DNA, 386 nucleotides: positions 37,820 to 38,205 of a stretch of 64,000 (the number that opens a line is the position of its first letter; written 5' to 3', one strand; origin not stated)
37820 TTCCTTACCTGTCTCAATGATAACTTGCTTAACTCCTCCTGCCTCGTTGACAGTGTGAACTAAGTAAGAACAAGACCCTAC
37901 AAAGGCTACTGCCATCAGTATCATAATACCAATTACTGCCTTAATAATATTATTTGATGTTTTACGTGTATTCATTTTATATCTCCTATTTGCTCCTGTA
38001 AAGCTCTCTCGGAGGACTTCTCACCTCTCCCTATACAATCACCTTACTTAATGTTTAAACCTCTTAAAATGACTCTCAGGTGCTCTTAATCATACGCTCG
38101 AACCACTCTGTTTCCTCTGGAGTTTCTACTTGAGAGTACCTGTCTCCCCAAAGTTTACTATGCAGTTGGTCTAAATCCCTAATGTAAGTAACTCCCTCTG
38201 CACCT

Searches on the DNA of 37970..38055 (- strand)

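Call 26: search_dna_similar(query=window:37970-38055:-, collection=phages, mode=distant, max_evalue=10, max_rows=40)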
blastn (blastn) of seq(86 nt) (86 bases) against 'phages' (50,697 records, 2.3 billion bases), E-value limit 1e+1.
Records with a match: 40; places in all: 44; records where one place covers at least 80% of the query: 2.
Best place of each record, by identity: >=99% 10; 95-99% 5; 90-95% 3; 80-90% 22.
By first word of the organism name: Bacillus 22; Alteromonas 2; Listeria 2; Mycobacterium 2; Pelagibacter 2; Pseudomonas 2; Acidianus 2; Halorubrum 2; Xanthomonas 1; phage 1; and 2 more.
By host as written in the record: Bacillus cereus 5; Alteromonas sp. 2; Listeria monocytogenes 2; Bacillus cereus JCM 2152 2; Bacillus cereus ATCC 14579 2; Bacillus cereus BtB2-4 2; Priestia megaterium 2; - 2; and 16 more.
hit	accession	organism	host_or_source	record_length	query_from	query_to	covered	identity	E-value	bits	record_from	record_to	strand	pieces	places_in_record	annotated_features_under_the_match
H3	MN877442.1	Alteromonas phage vB_AmeM_PT11-V22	Alteromonas sp.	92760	1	86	100%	100.0%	1e-36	156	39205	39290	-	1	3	hypothetical protein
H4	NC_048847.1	Alteromonas phage vB_AmeM_PT11-V22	Alteromonas sp.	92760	1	86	100%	100.0%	1e-36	156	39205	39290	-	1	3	hypothetical protein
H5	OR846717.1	Listeria phage LM 4-11-1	Listeria monocytogenes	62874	56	85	35%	90.0%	7e-1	38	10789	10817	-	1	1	record has no annotation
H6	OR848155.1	Listeria phage LM 4-14-1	Listeria monocytogenes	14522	56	85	35%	90.0%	7e-1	38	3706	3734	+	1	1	record has no annotation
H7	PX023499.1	Bacillus phage PHZU0001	Bacillus sp.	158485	2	31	35%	84.4%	9e+0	34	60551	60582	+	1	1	record has no annotation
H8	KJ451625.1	Bacillus phage Bcp1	Bacillus cereus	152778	2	31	35%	84.4%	9e+0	34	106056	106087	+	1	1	hypothetical protein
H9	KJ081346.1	Bacillus phage BCP8-2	Bacillus cereus JCM 2152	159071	2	31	35%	84.4%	9e+0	34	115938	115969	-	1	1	hypothetical protein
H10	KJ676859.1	Bacillus phage JBP901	Bacillus cereus ATCC 14579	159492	2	31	35%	84.4%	9e+0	34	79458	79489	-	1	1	hypothetical protein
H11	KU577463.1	Bacillus phage Deep Blue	Bacillus cereus BtB2-4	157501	2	31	35%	84.4%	9e+0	34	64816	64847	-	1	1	hypothetical protein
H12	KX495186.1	Bacillus phage PK16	Bacillus cereus ATCC 21772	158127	2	31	35%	84.4%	9e+0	34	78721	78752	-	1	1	hypothetical protein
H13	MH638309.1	Bacillus phage Hobo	Bacillus thuringiensis kurstaki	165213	2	31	35%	84.4%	9e+0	34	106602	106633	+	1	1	151: hypothetical protein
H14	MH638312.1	Bacillus phage Kioshi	Bacillus thuringiensis kurstaki ATCC ...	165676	2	31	35%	84.4%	9e+0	34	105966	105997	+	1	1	148: hypothetical protein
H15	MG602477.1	Bacillus phage BCP01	Bacillus cereus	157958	2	31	35%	84.4%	9e+0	34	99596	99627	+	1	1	hypothetical protein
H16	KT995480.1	Bacillus phage BM15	Priestia megaterium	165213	2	31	35%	84.4%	9e+0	34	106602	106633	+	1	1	hypothetical protein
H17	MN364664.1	Xanthomonas phage Xoo-sp15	Xanthomonas oryzae pv. oryzae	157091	2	31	35%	84.4%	9e+0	34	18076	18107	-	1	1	hypothetical protein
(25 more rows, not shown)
